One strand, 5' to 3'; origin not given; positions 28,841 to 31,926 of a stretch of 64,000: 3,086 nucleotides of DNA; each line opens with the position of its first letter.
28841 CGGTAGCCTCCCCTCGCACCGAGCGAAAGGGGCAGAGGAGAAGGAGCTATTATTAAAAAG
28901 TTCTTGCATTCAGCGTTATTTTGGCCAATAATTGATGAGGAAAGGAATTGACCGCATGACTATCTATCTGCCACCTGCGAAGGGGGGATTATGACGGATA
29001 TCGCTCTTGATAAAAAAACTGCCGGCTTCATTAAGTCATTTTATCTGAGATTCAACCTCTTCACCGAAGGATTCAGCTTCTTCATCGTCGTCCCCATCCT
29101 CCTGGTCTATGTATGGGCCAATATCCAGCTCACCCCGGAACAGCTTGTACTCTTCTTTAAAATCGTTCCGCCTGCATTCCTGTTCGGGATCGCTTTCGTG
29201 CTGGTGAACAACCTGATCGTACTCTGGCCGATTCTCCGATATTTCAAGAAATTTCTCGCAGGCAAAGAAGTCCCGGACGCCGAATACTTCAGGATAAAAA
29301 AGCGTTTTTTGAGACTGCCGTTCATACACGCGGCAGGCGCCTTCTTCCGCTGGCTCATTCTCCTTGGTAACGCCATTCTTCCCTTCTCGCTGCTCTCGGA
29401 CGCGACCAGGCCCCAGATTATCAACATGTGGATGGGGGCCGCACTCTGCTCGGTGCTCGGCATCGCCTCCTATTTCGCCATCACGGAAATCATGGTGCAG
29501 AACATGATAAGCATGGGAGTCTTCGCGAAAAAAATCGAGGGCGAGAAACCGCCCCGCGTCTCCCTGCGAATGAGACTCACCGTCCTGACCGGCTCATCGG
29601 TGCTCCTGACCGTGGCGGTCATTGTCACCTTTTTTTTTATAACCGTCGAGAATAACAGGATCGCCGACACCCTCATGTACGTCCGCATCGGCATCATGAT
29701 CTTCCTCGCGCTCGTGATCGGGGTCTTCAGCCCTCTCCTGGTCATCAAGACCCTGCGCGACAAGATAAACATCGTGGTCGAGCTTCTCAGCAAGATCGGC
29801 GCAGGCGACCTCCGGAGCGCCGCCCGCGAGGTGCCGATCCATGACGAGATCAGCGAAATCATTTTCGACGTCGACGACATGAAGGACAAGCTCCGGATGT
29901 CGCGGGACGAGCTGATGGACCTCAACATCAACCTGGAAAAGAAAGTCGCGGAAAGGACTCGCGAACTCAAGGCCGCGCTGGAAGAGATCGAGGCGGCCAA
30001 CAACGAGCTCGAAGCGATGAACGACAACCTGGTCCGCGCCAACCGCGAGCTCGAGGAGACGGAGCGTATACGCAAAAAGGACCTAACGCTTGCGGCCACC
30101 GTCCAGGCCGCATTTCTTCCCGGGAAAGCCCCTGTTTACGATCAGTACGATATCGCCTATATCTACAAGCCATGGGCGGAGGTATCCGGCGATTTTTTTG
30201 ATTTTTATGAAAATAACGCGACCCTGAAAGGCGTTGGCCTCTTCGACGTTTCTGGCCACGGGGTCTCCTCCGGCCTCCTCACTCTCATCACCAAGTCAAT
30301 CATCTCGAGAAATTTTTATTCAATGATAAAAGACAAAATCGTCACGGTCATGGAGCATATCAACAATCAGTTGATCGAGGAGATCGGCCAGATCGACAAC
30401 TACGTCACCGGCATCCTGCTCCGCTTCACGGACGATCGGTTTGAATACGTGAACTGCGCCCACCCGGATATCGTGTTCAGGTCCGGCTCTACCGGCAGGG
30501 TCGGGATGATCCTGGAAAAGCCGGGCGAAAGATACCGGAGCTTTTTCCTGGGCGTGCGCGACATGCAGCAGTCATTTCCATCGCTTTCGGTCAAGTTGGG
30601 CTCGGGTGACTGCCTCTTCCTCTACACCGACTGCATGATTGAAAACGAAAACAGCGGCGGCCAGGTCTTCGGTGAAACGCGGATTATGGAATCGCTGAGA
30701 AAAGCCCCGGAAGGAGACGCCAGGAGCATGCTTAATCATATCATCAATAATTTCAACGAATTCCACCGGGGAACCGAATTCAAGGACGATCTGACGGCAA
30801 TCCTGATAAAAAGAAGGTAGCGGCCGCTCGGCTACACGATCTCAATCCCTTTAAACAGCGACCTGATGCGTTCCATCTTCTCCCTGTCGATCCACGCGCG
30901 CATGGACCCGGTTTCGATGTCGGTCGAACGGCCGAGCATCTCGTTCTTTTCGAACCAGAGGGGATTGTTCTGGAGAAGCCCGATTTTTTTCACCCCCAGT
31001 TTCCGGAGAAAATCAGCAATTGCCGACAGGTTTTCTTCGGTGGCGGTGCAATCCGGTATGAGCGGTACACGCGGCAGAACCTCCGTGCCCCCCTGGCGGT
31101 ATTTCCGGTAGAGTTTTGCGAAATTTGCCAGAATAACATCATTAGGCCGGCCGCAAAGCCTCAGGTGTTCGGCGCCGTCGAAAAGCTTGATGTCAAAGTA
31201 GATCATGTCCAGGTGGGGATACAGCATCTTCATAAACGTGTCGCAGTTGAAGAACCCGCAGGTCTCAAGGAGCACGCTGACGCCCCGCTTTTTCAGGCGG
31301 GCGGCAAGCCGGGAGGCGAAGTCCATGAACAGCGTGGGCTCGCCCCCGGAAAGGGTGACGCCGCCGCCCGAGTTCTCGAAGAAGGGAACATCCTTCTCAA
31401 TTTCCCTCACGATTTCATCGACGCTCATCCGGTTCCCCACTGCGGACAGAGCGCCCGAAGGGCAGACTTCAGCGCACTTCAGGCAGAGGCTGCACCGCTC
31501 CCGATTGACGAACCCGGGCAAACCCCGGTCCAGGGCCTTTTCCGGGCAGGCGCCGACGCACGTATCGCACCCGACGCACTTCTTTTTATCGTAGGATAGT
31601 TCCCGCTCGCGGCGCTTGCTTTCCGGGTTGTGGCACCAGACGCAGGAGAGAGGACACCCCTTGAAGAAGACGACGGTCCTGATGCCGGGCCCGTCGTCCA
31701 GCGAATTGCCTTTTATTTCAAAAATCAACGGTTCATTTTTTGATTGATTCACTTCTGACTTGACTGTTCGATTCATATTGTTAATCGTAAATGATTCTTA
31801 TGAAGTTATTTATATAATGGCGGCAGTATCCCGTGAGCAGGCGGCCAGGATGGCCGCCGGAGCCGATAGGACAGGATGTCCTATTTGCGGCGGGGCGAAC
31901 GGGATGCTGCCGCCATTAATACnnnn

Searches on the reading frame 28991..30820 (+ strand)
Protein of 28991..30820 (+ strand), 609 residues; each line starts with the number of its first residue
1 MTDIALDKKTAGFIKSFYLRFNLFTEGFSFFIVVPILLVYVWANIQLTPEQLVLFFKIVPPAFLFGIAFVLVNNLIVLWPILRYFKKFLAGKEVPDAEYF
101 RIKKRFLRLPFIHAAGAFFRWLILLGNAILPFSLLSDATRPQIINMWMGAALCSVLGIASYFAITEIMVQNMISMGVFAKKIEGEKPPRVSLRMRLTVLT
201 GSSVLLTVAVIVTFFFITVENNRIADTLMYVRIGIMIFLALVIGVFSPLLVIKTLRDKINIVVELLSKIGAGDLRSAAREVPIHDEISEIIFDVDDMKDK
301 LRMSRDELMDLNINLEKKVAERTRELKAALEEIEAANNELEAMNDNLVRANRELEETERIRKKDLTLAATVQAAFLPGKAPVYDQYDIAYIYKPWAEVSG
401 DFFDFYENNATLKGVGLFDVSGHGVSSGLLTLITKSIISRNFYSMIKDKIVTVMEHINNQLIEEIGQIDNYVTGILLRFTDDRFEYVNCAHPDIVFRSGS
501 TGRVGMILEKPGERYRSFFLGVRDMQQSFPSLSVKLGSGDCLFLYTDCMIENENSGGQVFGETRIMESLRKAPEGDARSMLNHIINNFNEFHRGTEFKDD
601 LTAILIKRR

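Call 8: search_protein_families(library=ncbifam, proteins=[window:28991-30820:+])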
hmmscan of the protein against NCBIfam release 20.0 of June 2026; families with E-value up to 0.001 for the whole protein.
window:28991-30820:+ (609 aa): 3 families
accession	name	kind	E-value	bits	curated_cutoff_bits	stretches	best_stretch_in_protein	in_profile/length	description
NF038263.1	prot_phos_SiaA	equivalog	2e-17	63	700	2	345-604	395-653/658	biofilm regulation protein phosphatase SiaA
NF045505.1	RR_RssB_Pseudo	equivalog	5.3e-12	45.5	700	1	317-486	109-283/394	two-component system response regulator RssB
NF053512.1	nitric_RR_NosR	exception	3.3e-05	23.1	400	1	299-356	129-186/422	response regulator c-di-GMP phosphodiesterase, NosR family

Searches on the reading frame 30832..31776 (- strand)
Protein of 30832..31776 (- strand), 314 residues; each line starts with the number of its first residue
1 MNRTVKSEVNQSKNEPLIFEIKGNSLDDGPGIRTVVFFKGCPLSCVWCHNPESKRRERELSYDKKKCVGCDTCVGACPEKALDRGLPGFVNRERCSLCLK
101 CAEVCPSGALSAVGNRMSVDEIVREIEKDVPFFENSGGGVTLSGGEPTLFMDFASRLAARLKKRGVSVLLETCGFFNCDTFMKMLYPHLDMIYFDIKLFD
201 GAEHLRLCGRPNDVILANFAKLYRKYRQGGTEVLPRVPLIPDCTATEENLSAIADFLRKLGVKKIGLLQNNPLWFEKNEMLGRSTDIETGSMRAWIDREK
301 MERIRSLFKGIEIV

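Call 8: search_protein_families(library=ncbifam, proteins=[window:30832-31776:-])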
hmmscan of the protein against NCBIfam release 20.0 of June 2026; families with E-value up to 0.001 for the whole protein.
window:30832-31776:- (314 aa): 57 families (the best 25 are shown)
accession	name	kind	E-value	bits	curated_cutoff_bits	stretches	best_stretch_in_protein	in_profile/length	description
TIGR02494.1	PFLE_PFLC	subfamily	8.9e-86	287.8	174.35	1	18-308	1-289/293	glycyl-radical enzyme activating protein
NF043069.1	T4HPD_activ_SAM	equivalog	1.9e-77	260.6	425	1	16-310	2-290/299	trans-4-hydroxy-L-proline dehydratase activase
NF048010.1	SfplDhtActHpsHDes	equivalog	1.2e-76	257.4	430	1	13-306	3-296/298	(2S)-3-sulfopropanediol dehydratase activating enzyme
TIGR04003.1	rSAM_BssD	equivalog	3.9e-64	216.8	496.45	1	16-284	1-273/314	[benzylsuccinate synthase]-activating enzyme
NF033719.1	ind_deCO2_activ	equivalog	3.9e-64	216.8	425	1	17-289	2-277/302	indoleacetate decarboxylase activase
TIGR04395.1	cutC_activ_rSAM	equivalog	5.6e-64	216.3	360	1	16-311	5-300/309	choline TMA-lyase-activating enzyme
NF007483.0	PRK10076.1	equivalog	7.9e-59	199.2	326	2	94-288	75-264/292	[formate-C-acetyltransferase]-activating enzyme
NF033717.2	HPDL_rSAM_activ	equivalog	9.8e-59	199.1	420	1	15-308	3-296/311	4-hydroxyphenylacetate decarboxylase activase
NF048008.1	SfplDhtActHpfHKleb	equivalog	7.6e-58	196.2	500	1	18-289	2-277/308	(2S)-3-sulfopropanediol dehydratase activating enzyme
TIGR04041.1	activase_YjjW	hypoth_equivalog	5e-44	150.8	250.2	1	25-262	11-229/276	YjjW family glycine radical enzyme activase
TIGR02493.1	PFLA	equivalog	1.9e-39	135.5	231.75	2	112-309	41-233/235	pyruvate formate-lyase-activating protein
NF008356.0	PRK11145.1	equivalog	8.8e-29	100.5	375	2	113-310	47-239/246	pyruvate formate lyase 1-activating protein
TIGR02495.1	NrdG2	equivalog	3.4e-17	62.4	131.15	2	115-261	45-184/193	anaerobic ribonucleoside-triphosphate reductase activating protein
TIGR02491.1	NrdG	equivalog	1.3e-09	38.2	126.1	1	20-64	4-48/154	anaerobic ribonucleoside-triphosphate reductase activating protein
TIGR00402.1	napF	equivalog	1.2e-07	31.7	102.2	1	65-111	35-85/149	ferredoxin-type protein NapF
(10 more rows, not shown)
